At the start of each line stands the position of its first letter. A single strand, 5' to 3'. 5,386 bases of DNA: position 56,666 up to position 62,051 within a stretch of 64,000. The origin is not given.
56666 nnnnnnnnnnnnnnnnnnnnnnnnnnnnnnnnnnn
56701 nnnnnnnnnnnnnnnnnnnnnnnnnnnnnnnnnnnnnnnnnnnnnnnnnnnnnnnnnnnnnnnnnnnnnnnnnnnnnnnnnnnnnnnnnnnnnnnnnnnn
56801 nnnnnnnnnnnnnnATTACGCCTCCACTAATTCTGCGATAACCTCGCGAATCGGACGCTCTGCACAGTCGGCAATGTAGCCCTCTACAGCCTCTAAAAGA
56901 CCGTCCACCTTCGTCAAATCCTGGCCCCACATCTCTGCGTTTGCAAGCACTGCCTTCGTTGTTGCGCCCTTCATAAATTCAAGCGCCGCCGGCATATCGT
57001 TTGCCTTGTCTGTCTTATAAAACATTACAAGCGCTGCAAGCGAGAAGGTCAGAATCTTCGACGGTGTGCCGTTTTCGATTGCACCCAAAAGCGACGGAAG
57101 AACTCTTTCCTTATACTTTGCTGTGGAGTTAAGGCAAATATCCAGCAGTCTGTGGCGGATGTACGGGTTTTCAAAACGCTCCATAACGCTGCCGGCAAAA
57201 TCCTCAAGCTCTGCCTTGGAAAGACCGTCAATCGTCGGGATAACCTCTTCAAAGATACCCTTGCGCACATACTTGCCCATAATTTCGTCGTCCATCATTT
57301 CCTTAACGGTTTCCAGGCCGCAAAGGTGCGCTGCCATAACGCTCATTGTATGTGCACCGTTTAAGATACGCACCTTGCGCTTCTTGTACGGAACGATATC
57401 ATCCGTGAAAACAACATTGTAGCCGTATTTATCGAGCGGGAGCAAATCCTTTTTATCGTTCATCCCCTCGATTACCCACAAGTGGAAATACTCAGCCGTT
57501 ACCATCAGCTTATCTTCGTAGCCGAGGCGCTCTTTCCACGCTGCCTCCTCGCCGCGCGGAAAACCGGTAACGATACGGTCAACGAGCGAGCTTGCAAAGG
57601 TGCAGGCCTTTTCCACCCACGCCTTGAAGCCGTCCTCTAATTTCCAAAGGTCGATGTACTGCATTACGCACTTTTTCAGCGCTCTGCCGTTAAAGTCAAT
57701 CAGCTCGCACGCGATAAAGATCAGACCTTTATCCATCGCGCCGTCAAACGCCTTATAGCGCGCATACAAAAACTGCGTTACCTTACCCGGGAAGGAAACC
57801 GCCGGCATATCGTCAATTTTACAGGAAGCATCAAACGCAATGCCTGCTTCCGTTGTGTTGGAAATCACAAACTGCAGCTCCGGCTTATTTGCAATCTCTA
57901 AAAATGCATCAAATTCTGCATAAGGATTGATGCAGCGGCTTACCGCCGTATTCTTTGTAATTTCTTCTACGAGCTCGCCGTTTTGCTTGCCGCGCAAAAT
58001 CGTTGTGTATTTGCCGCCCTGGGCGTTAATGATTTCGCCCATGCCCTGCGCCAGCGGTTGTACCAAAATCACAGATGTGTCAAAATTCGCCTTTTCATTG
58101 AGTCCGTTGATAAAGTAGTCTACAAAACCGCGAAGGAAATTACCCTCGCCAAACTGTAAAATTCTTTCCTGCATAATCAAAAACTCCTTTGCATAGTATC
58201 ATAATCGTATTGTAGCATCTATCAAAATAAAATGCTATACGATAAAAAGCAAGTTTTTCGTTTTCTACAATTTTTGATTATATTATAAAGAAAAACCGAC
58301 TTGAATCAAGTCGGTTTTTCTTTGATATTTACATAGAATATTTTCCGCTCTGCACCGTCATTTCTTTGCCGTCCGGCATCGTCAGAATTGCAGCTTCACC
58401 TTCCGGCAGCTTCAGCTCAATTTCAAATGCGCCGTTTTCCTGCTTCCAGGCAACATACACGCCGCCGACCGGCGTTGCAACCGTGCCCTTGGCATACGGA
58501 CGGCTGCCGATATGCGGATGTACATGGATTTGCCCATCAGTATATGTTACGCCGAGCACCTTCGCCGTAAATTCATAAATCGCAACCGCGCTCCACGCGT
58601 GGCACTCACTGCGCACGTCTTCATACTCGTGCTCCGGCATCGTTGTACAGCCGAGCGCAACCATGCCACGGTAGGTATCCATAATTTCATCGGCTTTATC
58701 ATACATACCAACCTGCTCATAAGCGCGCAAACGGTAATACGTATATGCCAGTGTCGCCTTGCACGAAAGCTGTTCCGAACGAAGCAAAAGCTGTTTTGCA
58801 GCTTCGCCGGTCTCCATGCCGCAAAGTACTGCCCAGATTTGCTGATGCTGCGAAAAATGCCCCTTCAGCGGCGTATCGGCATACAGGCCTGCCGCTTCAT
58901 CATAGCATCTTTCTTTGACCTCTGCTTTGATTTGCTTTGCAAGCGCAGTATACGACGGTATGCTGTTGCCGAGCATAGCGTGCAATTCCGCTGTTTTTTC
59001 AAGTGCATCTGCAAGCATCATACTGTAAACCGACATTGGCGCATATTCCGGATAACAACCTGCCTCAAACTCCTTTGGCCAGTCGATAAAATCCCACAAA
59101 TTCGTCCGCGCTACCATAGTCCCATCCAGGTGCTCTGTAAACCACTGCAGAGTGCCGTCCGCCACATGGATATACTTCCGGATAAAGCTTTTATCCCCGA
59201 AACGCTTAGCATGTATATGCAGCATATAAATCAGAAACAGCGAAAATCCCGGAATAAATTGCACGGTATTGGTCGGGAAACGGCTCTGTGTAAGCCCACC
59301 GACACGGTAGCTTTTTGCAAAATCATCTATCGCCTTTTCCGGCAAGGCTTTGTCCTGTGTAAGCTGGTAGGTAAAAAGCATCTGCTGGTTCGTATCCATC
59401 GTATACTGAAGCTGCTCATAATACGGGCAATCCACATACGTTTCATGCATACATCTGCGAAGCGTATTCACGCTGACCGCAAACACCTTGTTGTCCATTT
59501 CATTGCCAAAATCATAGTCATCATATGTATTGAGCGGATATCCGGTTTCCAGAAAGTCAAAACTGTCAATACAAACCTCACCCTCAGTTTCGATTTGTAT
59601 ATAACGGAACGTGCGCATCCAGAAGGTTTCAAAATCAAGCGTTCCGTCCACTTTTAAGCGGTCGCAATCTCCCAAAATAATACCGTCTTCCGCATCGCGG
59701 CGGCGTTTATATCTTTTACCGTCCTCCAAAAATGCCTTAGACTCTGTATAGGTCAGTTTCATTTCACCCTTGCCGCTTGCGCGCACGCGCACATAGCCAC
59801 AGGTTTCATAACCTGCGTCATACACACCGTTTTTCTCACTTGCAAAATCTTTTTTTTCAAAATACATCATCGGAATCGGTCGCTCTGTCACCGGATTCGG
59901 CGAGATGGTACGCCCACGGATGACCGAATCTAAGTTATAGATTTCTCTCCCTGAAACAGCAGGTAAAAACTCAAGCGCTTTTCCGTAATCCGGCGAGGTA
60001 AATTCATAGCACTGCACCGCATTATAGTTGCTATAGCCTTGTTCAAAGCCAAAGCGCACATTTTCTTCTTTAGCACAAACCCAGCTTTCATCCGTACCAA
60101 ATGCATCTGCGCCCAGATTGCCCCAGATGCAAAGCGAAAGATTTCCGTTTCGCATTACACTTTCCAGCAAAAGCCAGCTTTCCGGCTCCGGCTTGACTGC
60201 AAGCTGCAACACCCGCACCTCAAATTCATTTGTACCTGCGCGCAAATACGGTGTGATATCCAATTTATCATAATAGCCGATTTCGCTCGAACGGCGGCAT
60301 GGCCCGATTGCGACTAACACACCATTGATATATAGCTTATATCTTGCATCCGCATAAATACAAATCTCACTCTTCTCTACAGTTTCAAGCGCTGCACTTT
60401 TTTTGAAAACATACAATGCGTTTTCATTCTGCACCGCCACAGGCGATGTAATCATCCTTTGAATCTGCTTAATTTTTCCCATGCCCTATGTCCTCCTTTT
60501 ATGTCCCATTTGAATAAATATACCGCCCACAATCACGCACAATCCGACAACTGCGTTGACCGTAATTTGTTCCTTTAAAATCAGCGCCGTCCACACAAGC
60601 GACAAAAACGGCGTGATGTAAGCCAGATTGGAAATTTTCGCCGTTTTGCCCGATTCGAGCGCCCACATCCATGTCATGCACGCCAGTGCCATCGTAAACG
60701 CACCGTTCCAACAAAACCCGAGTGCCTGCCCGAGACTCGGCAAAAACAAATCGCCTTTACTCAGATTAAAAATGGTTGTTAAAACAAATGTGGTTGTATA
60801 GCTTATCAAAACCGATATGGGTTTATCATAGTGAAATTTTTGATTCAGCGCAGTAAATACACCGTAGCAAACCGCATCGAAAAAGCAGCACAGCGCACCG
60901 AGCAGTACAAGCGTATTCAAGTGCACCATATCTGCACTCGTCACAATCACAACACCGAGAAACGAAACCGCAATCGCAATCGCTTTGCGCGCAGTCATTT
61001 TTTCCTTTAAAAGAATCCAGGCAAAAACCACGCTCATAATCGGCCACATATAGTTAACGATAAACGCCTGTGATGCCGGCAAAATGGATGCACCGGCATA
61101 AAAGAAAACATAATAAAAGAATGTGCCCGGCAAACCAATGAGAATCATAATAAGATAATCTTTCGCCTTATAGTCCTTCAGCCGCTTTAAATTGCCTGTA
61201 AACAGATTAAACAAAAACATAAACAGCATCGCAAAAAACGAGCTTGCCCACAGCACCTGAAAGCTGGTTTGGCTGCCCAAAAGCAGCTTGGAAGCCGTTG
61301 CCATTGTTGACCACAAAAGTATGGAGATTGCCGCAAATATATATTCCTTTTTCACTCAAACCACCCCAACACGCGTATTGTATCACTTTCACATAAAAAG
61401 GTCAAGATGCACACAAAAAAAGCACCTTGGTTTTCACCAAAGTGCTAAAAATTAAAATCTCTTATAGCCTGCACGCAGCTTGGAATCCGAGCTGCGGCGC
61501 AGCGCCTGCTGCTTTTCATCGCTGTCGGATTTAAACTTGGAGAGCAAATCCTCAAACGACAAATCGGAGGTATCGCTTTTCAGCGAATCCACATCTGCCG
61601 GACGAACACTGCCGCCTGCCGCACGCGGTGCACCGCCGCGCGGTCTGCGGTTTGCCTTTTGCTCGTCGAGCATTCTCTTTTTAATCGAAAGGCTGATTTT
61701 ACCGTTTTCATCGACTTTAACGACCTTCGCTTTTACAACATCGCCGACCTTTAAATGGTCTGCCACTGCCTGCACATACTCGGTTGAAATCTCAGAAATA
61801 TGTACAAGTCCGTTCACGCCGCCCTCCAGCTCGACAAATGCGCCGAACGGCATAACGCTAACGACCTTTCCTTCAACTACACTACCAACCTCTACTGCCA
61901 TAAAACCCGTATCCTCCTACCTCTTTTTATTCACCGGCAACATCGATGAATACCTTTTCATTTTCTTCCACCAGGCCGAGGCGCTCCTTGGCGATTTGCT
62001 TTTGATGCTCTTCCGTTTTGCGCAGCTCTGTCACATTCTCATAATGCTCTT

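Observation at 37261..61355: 24-kb acidic-polysaccharide locus built from four 'AraC plus divergent enzyme' modules, with one exported lyase and no ABC/PTS/SBP importer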

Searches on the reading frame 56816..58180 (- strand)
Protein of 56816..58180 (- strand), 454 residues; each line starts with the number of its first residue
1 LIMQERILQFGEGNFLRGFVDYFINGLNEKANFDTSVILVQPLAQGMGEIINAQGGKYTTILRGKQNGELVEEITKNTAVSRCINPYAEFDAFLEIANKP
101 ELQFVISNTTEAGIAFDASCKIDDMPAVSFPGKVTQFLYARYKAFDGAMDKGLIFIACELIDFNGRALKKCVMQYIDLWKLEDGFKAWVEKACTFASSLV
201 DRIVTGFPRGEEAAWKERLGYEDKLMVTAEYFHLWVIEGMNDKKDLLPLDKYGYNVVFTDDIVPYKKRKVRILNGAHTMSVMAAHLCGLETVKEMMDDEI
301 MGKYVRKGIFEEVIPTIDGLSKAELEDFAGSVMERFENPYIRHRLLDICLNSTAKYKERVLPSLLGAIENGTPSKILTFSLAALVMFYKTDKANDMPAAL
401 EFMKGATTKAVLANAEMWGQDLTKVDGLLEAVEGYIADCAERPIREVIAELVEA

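Call 4: search_protein_families(library=pfam, proteins=[window:56816-58180:-])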
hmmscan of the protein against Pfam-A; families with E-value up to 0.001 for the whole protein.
window:56816-58180:- (454 aa): 2 families
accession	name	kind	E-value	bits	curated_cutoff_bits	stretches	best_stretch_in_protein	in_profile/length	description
PF08125.19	Mannitol_dh_C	-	4.2e-36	124.7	30.7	1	261-433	1-183/190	Mannitol dehydrogenase C-terminal domain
PF01232.29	Mannitol_dh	-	2.3e-35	122.8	27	1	5-250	1-198/199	Mannitol dehydrogenase Rossmann domain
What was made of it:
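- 56816..58180 (-): UxaB, tagaturonate reductase. Pfam Mannitol_dh plus Mannitol_dh_C (call 4).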

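Call 11: search_protein_families(library=ncbifam, proteins=[window:56816-58180:-], max_evalue=0.01)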
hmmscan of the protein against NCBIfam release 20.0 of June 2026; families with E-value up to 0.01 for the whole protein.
window:56816-58180:- (454 aa): 12 families
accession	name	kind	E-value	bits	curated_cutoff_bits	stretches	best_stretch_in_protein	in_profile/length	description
NF002969.0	PRK03643.1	subfamily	6.3e-172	572.6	359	1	4-451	15-481/482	tagaturonate reductase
NF043014.1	DArabDhDalD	equivalog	1.7e-33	116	600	1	8-397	2-394/452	D-arabinitol 4-dehydrogenase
NF011611.0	PRK15037.1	subfamily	1.1e-27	96.7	603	1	4-389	22-411/486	fructuronate reductase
NF002646.0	PRK02318.1-2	equivalog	5.9e-20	71.7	368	1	145-414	107-360/382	mannitol-1-phosphate 5-dehydrogenase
NF002648.0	PRK02318.1-4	equivalog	1.6e-19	70.5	719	1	148-435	110-378/382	mannitol-1-phosphate 5-dehydrogenase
NF002653.0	PRK02318.2-6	equivalog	2.8e-19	69.4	404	1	133-393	100-342/387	mannitol-1-phosphate 5-dehydrogenase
NF002652.0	PRK02318.2-5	equivalog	2.1e-18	66.5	356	1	151-361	112-305/377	mannitol-1-phosphate 5-dehydrogenase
NF002647.0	PRK02318.1-3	equivalog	3.9e-16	59.3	357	1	151-345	116-292/384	mannitol-1-phosphate 5-dehydrogenase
NF002650.0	PRK02318.2-2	equivalog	5.8e-15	55.2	359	1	149-390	112-339/388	mannitol-1-phosphate 5-dehydrogenase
NF002649.0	PRK02318.2-1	equivalog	1.3e-13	50.6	422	1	149-350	112-294/386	mannitol-1-phosphate 5-dehydrogenase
NF002645.0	PRK02318.1-1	equivalog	3.1e-10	39.8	389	1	193-413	142-347/368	mannitol-1-phosphate 5-dehydrogenase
NF046057.1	bifunc_MtlD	equivalog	7.5e-06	24.6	800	1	256-396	505-648/683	bifunctional mannitol-1-phosphate dehydrogenase/phosphatase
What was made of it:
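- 56816..58180 (-): NCBIfam NF002969 573 bits (cutoff 359) (call 11).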

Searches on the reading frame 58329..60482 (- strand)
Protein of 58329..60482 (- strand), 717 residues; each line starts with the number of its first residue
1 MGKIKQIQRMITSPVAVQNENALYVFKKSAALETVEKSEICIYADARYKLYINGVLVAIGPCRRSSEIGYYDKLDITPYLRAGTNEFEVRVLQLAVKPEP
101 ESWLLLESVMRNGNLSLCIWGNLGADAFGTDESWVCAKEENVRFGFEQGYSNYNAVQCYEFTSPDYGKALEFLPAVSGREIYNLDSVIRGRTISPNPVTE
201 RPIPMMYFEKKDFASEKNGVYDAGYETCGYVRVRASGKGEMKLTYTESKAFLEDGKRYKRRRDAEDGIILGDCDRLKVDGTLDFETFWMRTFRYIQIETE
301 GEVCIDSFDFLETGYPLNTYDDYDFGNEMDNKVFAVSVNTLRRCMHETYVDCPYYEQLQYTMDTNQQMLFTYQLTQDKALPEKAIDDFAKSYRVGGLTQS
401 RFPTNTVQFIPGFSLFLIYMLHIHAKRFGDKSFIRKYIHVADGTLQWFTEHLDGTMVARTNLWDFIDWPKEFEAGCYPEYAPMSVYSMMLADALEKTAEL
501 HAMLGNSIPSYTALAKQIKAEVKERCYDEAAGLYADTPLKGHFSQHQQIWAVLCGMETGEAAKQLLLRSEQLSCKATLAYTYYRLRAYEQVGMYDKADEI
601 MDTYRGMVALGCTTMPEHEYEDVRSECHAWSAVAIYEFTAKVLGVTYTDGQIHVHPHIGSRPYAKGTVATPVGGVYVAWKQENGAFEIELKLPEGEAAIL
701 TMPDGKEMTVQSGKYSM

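Call 4: search_protein_families(library=pfam, proteins=[window:58329-60482:-])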
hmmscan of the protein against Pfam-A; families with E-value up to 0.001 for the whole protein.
window:58329-60482:- (717 aa): 2 families
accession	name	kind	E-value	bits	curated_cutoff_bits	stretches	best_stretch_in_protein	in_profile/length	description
PF17389.8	Bac_rhamnosid6H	-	9.5e-18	65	24.5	1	327-632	10-329/339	Bacterial alpha-L-rhamnosidase 6 hairpin glycosidase domain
PF17390.7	Bac_rhamnosid_C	-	3.4e-06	27.2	22.1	1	652-714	12-75/78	Bacterial alpha-L-rhamnosidase C-terminal domain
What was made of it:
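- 58329..60482 (-): GH78-like alpha-L-rhamnosidase-type (alpha/alpha)6 enzyme, 717 aa, cytoplasmic. Pfam Bac_rhamnosid6H 65 bits plus Bac_rhamnosid_C (call 4).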

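Call 11: search_protein_families(library=ncbifam, proteins=[window:58329-60482:-], max_evalue=0.01)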
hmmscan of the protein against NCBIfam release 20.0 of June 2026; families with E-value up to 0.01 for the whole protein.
window:58329-60482:- (717 aa): 1 family
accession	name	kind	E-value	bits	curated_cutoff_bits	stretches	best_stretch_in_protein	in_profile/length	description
NF041573.1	rhamnosid_Stmyc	equivalog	0.00096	17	1720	0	651-714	940-1004/1028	alpha-L-rhamnosidase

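Call 16: search_solved_structures(query=window:58329-60482:-, max_evalue=0.01)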
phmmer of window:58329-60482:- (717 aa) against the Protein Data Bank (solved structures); distinct sequences matched with E-value up to 0.01: 5.
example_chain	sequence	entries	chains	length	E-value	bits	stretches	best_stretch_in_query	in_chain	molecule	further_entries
2okx_A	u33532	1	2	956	1.5e-32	115.6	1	289-715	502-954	Rhamnosidase B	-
3cih_A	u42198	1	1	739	1e-10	43.5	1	216-697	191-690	Putative alpha-rhamnosidase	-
4xhc_A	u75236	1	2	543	2.1e-07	32.5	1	335-633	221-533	Alpha-L-rhamnosidase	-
8iwd_A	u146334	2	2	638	0.00056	21.2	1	426-573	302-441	Alpha-L-rhamnosidase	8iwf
8hmm_A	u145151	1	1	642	0.002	19.4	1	421-556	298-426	Bac_rhamnosid6H domain-containing protein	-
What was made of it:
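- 58329..60482 (-): PDB 2okx RhaB E=1.5e-32 (call 16).
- On CAZy GH78: The domain matches are met (calls 4, 16).
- Checked: GH78-like: E=1.5e-32 to RhaB 2okx (call 16).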

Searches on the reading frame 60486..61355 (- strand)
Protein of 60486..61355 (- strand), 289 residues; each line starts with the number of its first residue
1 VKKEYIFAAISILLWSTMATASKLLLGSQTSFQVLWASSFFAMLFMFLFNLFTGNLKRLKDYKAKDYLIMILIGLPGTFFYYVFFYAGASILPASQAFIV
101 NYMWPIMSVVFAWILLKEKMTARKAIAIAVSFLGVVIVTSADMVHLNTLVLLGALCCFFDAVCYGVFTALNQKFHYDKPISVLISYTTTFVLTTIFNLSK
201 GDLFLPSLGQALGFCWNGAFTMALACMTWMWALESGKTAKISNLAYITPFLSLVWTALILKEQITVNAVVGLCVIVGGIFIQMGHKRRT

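Call 4: search_protein_families(library=pfam, proteins=[window:60486-61355:-])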
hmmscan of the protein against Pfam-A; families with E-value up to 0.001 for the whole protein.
window:60486-61355:- (289 aa): 2 families
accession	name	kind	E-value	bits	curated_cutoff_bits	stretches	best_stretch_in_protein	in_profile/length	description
PF00892.27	EamA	-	3.2e-34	118.5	28.2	2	4-139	3-134/135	EamA-like transporter family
PF03151.22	TPT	-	0.00079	19.3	30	0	42-281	40-289/291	Triose-phosphate Transporter family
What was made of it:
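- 60486..61355 (-): EamA/DMT transporter (289 aa, two EamA repeats). First gene of the EamA-GH78L unit and the only transporter in the island. Pfam EamA 118 bits with 2 stretches (call 4).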

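Call 11: search_protein_families(library=ncbifam, proteins=[window:60486-61355:-], max_evalue=0.01)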
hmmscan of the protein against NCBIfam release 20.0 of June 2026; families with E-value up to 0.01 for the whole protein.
window:60486-61355:- (289 aa): 7 families
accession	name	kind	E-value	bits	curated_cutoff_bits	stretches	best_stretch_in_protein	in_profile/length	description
NF050091.1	ArAmAcExpYddG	equivalog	1.1e-17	64.4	300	1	9-281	11-281/285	aromatic amino acid exporter YddG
TIGR00950.1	2A78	equivalog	1.8e-14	53.8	230.2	1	15-278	1-262/264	carboxylate/amino acid/amine transporter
NF008676.0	PRK11689.1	equivalog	1.2e-11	44.2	194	1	7-285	10-290/297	aromatic amino acid DMT transporter YddG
TIGR00688.1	rarD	equivalog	4.9e-06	26.2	130.15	1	3-199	2-193/256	EamA family transporter RarD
NF008432.0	PRK11272.1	equivalog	2.8e-05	23.5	270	1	205-281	208-284/294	drug/metabolite exporter YedA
TIGR03340.1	phn_DUF6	hypoth_equivalog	0.00021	21.1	288.15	1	97-281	92-280/281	phosphonate utilization associated putative membrane protein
NF040685.1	conju_mem_TcpD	equivalog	0.00053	20.1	100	0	59-144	15-101/114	conjugal transfer membrane protein TcpD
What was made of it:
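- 60486..61355 (-): Best NCBIfam matches are YddG and the 2A78 carboxylate/amino-acid/amine transporter, both below cutoff (call 11).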

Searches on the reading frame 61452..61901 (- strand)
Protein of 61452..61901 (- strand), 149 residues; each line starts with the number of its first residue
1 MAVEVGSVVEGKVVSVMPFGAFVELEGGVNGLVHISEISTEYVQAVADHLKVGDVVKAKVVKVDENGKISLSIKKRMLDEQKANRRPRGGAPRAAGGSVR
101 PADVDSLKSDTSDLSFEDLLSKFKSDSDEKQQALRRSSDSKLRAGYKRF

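Call 82: search_protein_families(library=pfam, proteins=[window:61452-61901:-], max_evalue=0.001)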
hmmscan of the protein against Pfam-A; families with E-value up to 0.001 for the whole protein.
window:61452-61901:- (149 aa): 2 families
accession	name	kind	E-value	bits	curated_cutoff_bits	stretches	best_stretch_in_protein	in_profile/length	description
PF00575.29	S1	-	7.3e-22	78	22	1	3-74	2-74/74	S1 RNA binding domain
PF23459.1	S1_RRP5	-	5e-09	37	27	1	5-65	3-63/72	RRP5 S1 domain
